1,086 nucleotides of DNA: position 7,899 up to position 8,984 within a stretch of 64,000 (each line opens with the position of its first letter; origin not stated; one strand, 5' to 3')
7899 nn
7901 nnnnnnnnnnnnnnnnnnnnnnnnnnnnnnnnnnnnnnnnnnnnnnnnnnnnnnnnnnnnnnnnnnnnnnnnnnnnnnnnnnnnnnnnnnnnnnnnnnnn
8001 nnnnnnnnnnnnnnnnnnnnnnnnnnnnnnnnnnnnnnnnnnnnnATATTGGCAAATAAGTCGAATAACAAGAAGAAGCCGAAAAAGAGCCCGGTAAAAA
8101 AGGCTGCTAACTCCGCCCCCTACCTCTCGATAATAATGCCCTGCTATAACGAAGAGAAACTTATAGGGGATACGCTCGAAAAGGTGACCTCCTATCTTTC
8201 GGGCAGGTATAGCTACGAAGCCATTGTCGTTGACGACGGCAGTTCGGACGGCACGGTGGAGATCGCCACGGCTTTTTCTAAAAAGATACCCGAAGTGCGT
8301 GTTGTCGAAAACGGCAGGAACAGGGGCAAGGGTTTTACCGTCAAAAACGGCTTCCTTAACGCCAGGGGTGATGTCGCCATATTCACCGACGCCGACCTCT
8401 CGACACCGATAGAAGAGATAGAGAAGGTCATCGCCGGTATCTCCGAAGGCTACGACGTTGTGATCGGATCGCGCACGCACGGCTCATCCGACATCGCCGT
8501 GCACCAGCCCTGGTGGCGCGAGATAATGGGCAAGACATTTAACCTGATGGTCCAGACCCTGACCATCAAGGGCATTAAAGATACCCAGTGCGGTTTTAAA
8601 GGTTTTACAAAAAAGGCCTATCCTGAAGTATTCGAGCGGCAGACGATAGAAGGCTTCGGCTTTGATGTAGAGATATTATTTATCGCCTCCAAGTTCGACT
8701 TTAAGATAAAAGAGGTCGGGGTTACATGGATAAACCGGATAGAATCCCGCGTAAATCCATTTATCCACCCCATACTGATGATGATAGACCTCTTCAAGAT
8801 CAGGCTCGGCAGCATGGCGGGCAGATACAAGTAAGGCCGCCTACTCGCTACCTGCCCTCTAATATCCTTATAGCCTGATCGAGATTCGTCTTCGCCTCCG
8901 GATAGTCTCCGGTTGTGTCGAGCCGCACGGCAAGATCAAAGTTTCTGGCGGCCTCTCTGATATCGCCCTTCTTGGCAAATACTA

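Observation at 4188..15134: Array of six TMTC-like (GT-C type membrane domain + TPR) paralogues around a lipid-linked sugar donor synthase: candidate bacterial multi-enzyme O-glycosylation system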

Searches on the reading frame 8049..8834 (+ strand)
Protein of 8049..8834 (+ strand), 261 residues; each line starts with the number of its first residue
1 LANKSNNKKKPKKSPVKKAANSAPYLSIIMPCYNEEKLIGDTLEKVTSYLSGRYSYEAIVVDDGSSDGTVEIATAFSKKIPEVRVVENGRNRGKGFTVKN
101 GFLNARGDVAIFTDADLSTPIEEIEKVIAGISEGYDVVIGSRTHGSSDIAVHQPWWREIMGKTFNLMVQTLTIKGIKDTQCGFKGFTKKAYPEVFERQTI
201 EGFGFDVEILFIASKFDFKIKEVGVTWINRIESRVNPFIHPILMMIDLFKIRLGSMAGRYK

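Call 5: search_protein_families(library=pfam, proteins=[window:8049-8834:+], max_evalue=0.01)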
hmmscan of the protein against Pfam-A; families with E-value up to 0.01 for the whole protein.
window:8049-8834:+ (261 aa): 3 families
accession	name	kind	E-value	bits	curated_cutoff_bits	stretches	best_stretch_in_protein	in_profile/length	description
PF00535.33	Glycos_transf_2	-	2.1e-33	116.1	23.3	1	27-193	1-166/168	Glycosyl transferase family 2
PF13641.12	Glyco_tranf_2_3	-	6.1e-08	33.4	27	1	25-118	2-98/230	Glycosyltransferase like family 2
PF10111.15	Glyco_tranf_2_2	-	1.7e-05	24.9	27.3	1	27-128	1-103/276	Glycosyltransferase like family 2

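Call 6: search_protein_families(library=ncbifam, proteins=[window:8049-8834:+], max_evalue=0.01)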
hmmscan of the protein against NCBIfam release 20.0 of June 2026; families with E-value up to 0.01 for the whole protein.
window:8049-8834:+ (261 aa): 26 families (the best 25 are shown)
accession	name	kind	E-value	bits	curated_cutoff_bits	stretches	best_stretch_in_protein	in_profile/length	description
NF007986.1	PRK10714.1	equivalog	2.1e-22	79.5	529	1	26-248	8-222/316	undecaprenyl-phosphate 4-deoxy-4-formamido-L-arabinose transferase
NF047588.1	GlcsyltransPgfSStrep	equivalog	2.9e-22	79.3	500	1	26-195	3-168/308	glycosyltransferase PgfS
NF041391.1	DPhHxTase_Halo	equivalog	2.2e-19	69.3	375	1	30-238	1-195/213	dolichyl-phosphate hexose transferase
TIGR04182.1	glyco_TIGR04182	equivalog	5.8e-19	68.6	325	1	27-250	3-216/293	S-layer glycoprotein N-glycosyltransferase AglJ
TIGR03937.1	PgaC_IcaA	equivalog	9.3e-18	64.4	422.3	1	9-116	30-135/407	poly-beta-1,6-N-acetyl-D-glucosamine synthase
NF041875.1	EPS_EpsD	equivalog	4.6e-15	55.8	370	1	26-177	1-149/325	exopolysaccharide biosynthesis glycosyltransferase EpsD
NF058614.1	PPMAGASynPpgS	equivalog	1.3e-14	54.2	370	1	28-247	4-218/226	polyprenyl-phospho-N-acetylgalactosaminyl synthase PpgS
NF007482.0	PRK10073.1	equivalog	9.7e-14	51.1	423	1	21-116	3-95/334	glycosyltransferase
NF010496.0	PRK13915.1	equivalog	3.8e-13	49.2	262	1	21-123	28-133/307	glucosyl-3-phosphoglycerate synthase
TIGR04283.1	glyco_like_mftF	equivalog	1.4e-12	47.7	182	1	26-131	1-97/221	TIGR04283 family arsenosugar biosynthesis glycosyltransferase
NF047683.1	TeichurnBiosyTuaG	equivalog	2e-10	40.7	400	1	22-129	4-109/252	teichuronic acid biosynthesis protein TuaG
NF050050.1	ProtGlycPglI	equivalog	8.4e-10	38.5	500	1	24-140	2-117/306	GalNAc(5)-diNAcBac-PP-undecaprenol beta-1,3-glucosyltransferase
TIGR03965.1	mycofact_glyco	equivalog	1.8e-09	37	280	1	16-129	66-177/467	mycofactocin biosynthesis glycosyltransferase MftF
TIGR03469.1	HpnB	hypoth_equivalog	3.5e-09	36.2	379.25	1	10-132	30-161/386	hopene-associated glycosyltransferase HpnB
NF053739.1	GlytfEpsEBac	equivalog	7.1e-09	35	450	1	24-137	1-115/265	glycosyltransferase EpsE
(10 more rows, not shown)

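Call 32: search_solved_structures(query=window:8049-8834:+, max_evalue=0.00001)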
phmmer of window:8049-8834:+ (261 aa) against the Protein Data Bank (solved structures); distinct sequences matched with E-value up to 0.00001: 23.
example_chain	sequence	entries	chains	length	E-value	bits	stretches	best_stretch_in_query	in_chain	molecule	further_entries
5mlz_A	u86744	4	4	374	6.8e-23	84.7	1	26-227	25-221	Dolichol monophosphate mannose synthase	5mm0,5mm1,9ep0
9hwj_A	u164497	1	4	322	4.8e-19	72.1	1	25-189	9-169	Undecaprenyl-phosphate 4-deoxy-4-formamido-L-arabinose transferase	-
9bhc_C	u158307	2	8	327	3.8e-18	69.2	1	25-189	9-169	Undecaprenyl-phosphate 4-deoxy-4-formamido-L-arabinose transferase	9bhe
8vxh_A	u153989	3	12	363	4.4e-18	68.9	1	25-189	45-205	Undecaprenyl-phosphate 4-deoxy-4-formamido-L-arabinose transferase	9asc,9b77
5eke_A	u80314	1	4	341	8.9e-14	54.9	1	20-172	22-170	Uncharacterized glycosyltransferase sll0501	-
5ekp_C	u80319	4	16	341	9e-14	54.8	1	20-172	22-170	Uncharacterized glycosyltransferase sll0501 | Glycosyltransferase sll0501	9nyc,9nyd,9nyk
9nye_A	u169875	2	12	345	9.2e-14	54.8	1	20-172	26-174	Glycosyltransferase sll0501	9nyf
8vh7_A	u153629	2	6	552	4.3e-11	46.1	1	15-128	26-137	Heparosan synthase B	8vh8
8viw_A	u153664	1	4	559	4.4e-11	46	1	15-128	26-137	Heparosan synthase B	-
6yv7_B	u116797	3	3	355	5.6e-10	42.4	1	21-122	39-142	Glycosyl transferase, family 2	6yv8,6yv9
6yv7_A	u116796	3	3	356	5.7e-10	42.4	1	21-122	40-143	Glycosyl transferase, family 2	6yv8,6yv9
2z87_A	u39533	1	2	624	1.6e-09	40.9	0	25-87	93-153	Chondroitin synthase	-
2z86_A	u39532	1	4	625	1.6e-09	40.9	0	25-87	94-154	Chondroitin synthase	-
6p61_A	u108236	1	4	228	2.2e-09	40.4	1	22-117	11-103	Glycosyltransferase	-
7pdo_A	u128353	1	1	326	3e-09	40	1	18-140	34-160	Glucosyl-3-phosphoglycerate synthase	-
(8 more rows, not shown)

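Call 68: find_homologous_proteins(query=window:8049-8834:+, max_evalue=1e-30)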
Query window:8049-8834:+ (261 aa): 7459 proteins with E <= 1e-30 among 8000 candidates; the best 120 are listed.
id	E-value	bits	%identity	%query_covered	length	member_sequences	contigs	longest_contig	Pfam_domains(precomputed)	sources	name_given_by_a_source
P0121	2.0e-170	583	100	100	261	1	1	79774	PF10111.15,PF13641.13,PF00535.33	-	-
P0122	4.2e-112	392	69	94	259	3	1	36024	PF10111.15,PF13641.13,PF00535.33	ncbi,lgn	-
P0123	1.3e-94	334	62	94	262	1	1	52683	PF10111.15,PF13641.13,PF00535.33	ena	-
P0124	2.9e-94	333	62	95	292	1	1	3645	PF13641.13,PF00535.33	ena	-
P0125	4.0e-94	333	63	92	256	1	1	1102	PF10111.15,PF13641.13,PF00535.33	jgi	jgi:dolichyl-phosphate beta-glucosyltransferase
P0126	5.3e-93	329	62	91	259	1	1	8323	PF13641.13,PF00535.33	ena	-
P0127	4.7e-92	326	57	93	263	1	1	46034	PF10111.15,PF13641.13,PF00535.33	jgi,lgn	jgi:dolichyl-phosphate beta-glucosyltransferase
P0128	2.6e-91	324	59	97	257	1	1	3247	PF10111.15,PF13641.13,PF00535.33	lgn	-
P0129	6.8e-91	322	63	90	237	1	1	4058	PF10111.15,PF13641.13,PF00535.33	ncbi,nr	ncbi:MAG: glycosyltransferase family 2 protein, partial [Proteobacteria bacterium]|nr:glycosyltransf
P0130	4.9e-90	320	58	99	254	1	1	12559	PF10111.15,PF13641.13,PF00535.33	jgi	jgi:dolichyl-phosphate beta-glucosyltransferase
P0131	1.1e-89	318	61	93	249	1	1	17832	PF10111.15,PF13641.13,PF00535.33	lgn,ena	-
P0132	1.5e-89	318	58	100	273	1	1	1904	PF10111.15,PF13641.13,PF00535.33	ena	-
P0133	1.3e-86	308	55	92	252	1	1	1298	PF10111.15,PF13641.13,PF00535.33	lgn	-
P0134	3.2e-86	307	58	91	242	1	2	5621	PF10111.15,PF13641.13,PF00535.33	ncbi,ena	ncbi:MAG: dolichyl-phosphate beta-glucosyltransferase [Nitrospinota bacterium]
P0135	4.5e-86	307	59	93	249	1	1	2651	PF13641.13,PF00535.33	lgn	-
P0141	9.0e-85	302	58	92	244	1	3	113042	PF10111.15,PF13641.13,PF00535.33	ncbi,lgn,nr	ncbi:MAG: glycosyltransferase family 2 protein [Deltaproteobacteria bacterium]|nr:glycosyltransferas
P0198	6.1e-74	267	52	92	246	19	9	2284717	PF10111.15,PF13641.13,PF00535.33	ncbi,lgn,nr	ncbi:MAG: glycosyltransferase family 2 protein [Candidatus Brocadia sp.]|nr:glycosyltransferase fami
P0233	3.2e-72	261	55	88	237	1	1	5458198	PF10111.15,PF13641.13,PF00535.33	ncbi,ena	-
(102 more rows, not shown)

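Call 69: find_encoding_contigs(protein=P0122, flank=10000, max_places=1)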
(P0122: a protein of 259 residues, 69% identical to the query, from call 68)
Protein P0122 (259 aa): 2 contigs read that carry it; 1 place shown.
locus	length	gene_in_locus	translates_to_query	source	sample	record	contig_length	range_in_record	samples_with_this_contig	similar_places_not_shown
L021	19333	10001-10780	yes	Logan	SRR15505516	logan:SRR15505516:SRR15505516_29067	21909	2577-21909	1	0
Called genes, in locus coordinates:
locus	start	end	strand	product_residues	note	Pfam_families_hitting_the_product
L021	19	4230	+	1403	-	PF01869:BcrAD_BadFG, PF09989:DUF2229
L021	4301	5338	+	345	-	PF02646:RmuC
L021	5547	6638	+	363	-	PF01041:DegT_DnrJ_EryC1, PF00155:Aminotran_1_2 (weak)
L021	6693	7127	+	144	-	PF14667:Polysacc_synt_C, PF07883:Cupin_2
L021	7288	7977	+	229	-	PF00535:Glycos_transf_2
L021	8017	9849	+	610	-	PF13432:TPR_16 (faint), PF13374:TPR_10 (faint), PF13414:TPR_11, PF14559:TPR_19 (weak), PF13424:TPR_12 (weak), PF00515:TPR_1 (weak), PF07719:TPR_2 (weak), PF13181:TPR_8 (weak), +4 more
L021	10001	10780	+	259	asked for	PF00535:Glycos_transf_2, PF10111:Glyco_tranf_2_2, PF13641:Glyco_tranf_2_3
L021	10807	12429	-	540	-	PF13428:TPR_14 (faint), PF13371:TPR_9 (faint), PF13424:TPR_12 (faint), PF13431:TPR_17 (faint), PF13432:TPR_16 (faint), PF13414:TPR_11 (weak), PF00515:TPR_1, PF07719:TPR_2 (weak), +2 more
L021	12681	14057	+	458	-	PF01266:DAO (weak), PF01593:Amino_oxidase, PF13450:NAD_binding_8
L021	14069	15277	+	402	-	PF01041:DegT_DnrJ_EryC1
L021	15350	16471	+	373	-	PF00535:Glycos_transf_2, PF13641:Glyco_tranf_2_3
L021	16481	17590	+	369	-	PF04055:Radical_SAM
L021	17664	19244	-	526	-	PF13231:PMT_2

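Call 70: find_encoding_contigs(protein=P0123, flank=10000, max_places=1)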
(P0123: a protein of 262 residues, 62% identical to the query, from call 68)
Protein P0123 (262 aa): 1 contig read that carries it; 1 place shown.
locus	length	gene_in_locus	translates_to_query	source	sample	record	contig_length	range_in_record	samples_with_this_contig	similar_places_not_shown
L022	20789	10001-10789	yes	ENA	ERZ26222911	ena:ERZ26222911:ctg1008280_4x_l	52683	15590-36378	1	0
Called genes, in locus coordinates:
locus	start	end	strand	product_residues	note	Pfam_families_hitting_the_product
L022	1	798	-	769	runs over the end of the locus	PF09586:YfhO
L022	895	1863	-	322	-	PF13489:Methyltransf_23, PF13649:Methyltransf_25, PF13847:Methyltransf_31 (weak), PF08241:Methyltransf_11, PF08242:Methyltransf_12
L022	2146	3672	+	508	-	PF00884:Sulfatase, PF16347:SGSH_C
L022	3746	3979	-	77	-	-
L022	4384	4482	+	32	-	-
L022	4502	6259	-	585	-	PF13231:PMT_2 (faint)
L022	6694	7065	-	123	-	PF13431:TPR_17 (faint), PF00515:TPR_1, PF07719:TPR_2 (weak), PF13181:TPR_8 (faint), PF13424:TPR_12 (faint), PF13414:TPR_11 (weak)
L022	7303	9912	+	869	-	PF01564:Spermine_synth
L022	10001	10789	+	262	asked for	PF00535:Glycos_transf_2, PF10111:Glyco_tranf_2_2 (weak), PF13641:Glyco_tranf_2_3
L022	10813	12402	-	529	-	-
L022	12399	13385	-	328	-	PF00515:TPR_1, PF07719:TPR_2, PF13181:TPR_8 (weak), PF13414:TPR_11, PF13424:TPR_12, PF13432:TPR_16, PF00515:TPR_1, PF07719:TPR_2, +9 more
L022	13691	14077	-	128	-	-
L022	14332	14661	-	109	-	-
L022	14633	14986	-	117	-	-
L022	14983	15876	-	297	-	-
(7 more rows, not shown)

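Call 71: find_encoding_contigs(protein=P0127, flank=10000, max_places=1)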
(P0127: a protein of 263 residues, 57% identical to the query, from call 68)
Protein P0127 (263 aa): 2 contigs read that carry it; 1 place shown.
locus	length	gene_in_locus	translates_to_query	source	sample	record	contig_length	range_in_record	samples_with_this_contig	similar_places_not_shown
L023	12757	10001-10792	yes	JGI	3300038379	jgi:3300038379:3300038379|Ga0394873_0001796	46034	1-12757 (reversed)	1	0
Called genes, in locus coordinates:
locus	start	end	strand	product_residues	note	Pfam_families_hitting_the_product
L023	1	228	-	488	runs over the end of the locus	PF00361:Proton_antipo_M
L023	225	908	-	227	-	PF00420:Oxidored_q2 (weak)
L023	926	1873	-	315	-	PF00146:NADHdh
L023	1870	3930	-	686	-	PF00662:Proton_antipo_N (weak), PF00361:Proton_antipo_M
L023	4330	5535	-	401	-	-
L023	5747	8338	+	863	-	PF01564:Spermine_synth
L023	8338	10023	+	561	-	PF13431:TPR_17 (faint), PF13432:TPR_16 (faint), PF13414:TPR_11, PF00515:TPR_1 (weak), PF13414:TPR_11 (weak), PF00515:TPR_1 (weak), PF07719:TPR_2 (weak), PF13414:TPR_11 (weak), +4 more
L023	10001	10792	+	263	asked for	PF13641:Glyco_tranf_2_3, PF00535:Glycos_transf_2, PF10111:Glyco_tranf_2_2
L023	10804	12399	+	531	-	PF13428:TPR_14 (faint), PF13424:TPR_12 (faint), PF13432:TPR_16 (weak), PF00515:TPR_1 (weak), PF07719:TPR_2 (faint), PF07720:TPR_3 (faint), PF13414:TPR_11 (weak), PF13432:TPR_16 (weak), +2 more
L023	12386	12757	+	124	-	?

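Call 72: find_encoding_contigs(protein=P0141, flank=8000, max_places=1)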
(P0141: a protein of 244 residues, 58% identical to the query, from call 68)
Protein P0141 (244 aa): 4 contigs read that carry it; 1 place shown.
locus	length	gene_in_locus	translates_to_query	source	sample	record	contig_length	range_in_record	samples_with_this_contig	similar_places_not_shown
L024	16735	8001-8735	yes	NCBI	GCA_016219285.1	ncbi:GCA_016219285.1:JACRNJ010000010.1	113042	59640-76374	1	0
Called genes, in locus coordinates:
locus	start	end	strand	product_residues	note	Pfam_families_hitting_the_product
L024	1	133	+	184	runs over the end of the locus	PF14341:PilX_N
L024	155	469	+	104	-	-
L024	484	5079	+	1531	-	PF28373:PilY1_homolog_dom, PF05567:T4P_PilY1 (weak)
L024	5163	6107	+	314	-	PF01797:Y1_Tnp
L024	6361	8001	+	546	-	PF13431:TPR_17 (faint), PF13432:TPR_16 (faint), PF00515:TPR_1, PF07719:TPR_2 (weak), PF13176:TPR_7 (faint), PF13424:TPR_12, PF00515:TPR_1 (weak), PF13414:TPR_11, +3 more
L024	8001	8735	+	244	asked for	PF00535:Glycos_transf_2, PF10111:Glyco_tranf_2_2, PF13641:Glyco_tranf_2_3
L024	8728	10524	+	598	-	PF23914:TPR_CcmH_CycH (faint), PF13424:TPR_12 (faint), PF13431:TPR_17 (faint), PF14559:TPR_19 (faint), PF13414:TPR_11 (weak), PF00515:TPR_1, PF07719:TPR_2, PF13181:TPR_8 (weak), +6 more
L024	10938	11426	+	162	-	PF01435:Peptidase_M48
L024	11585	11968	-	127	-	-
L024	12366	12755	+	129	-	PF12760:Zn_ribbon_IS1595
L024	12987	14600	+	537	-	PF13442:Cytochrome_CBB3, PF00034:Cytochrom_C (faint), PF02239:Cytochrom_D1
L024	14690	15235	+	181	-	-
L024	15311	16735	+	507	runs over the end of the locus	PF00034:Cytochrom_C (faint), PF13442:Cytochrome_CBB3, PF25174:Beta-prop_THOC3 (faint), PF02239:Cytochrom_D1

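Call 73: find_encoding_contigs(protein=P0198, flank=8000, max_places=1)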
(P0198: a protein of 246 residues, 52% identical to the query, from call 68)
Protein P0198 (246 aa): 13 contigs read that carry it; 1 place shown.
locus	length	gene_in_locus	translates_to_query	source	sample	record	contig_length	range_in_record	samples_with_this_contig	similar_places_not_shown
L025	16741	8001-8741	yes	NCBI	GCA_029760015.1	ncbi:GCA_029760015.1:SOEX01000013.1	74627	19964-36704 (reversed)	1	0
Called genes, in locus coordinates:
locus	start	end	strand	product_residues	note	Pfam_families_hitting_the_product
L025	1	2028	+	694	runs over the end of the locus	PF21305:type_II_gspD_N0, PF03958:Secretin_N, PF00263:Secretin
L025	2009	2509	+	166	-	PF07963:N_methyl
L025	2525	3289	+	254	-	PF07963:N_methyl (weak)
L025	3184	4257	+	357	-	PF21687:T2SSK_1st, PF12836:HHH_3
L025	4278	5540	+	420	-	PF05137:PilN (weak)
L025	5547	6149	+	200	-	PF04612:T2SSM (faint), PF10741:T2SSM_b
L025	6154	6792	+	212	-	-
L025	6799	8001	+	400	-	PF28597:T2SSF_N (weak), PF00482:T2SSF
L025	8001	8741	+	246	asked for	PF13641:Glyco_tranf_2_3, PF00535:Glycos_transf_2, PF10111:Glyco_tranf_2_2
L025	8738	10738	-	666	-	PF13231:PMT_2, PF07691:PA14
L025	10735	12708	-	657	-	PF07691:PA14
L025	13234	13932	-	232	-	PF00849:PseudoU_synth_2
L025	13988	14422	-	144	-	PF03479:PCC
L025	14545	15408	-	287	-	PF01048:PNP_UDP_1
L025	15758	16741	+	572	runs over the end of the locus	PF14716:HHH_8, PF14520:HHH_5 (faint), PF00633:HHH (faint), PF14791:DNA_pol_B_thumb, PF02811:PHP (weak)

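Call 74: find_encoding_contigs(protein=P0233, flank=8000, max_places=1)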
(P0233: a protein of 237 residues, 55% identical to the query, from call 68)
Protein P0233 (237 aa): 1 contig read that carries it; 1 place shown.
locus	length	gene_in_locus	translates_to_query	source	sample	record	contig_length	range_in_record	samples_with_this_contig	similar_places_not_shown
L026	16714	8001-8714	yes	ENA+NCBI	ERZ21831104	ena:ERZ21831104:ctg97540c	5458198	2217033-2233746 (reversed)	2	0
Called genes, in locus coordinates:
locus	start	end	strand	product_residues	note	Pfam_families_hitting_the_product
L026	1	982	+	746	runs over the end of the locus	PF25852:DUF6242_C (faint), PF18962:Por_Secre_tail (weak)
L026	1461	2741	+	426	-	PF02463:SMC_N, PF11398:DUF2813 (faint), PF13175:AAA_15, PF13476:AAA_23 (weak), PF13304:AAA_21, PF13175:AAA_15 (weak)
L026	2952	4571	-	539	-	PF21959:DUF6923 (faint), PF08450:SGL (faint), PF01841:Transglut_core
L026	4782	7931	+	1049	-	PF11028:TMEM260_N, PF28495:TMEM260_2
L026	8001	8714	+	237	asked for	PF13641:Glyco_tranf_2_3, PF00535:Glycos_transf_2, PF10111:Glyco_tranf_2_2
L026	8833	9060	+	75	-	-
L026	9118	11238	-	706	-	PF13191:AAA_16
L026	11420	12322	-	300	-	-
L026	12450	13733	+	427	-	-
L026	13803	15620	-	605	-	PF00009:GTP_EFTU, PF01926:MMR_HSR1 (weak), PF22042:EF-G_D2, PF03144:GTP_EFTU_D2 (weak), PF00679:EFG_C, PF21018:BipA_C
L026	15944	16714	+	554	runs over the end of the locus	PF04326:SLFN_AlbA_2, PF13749:HATPase_c_4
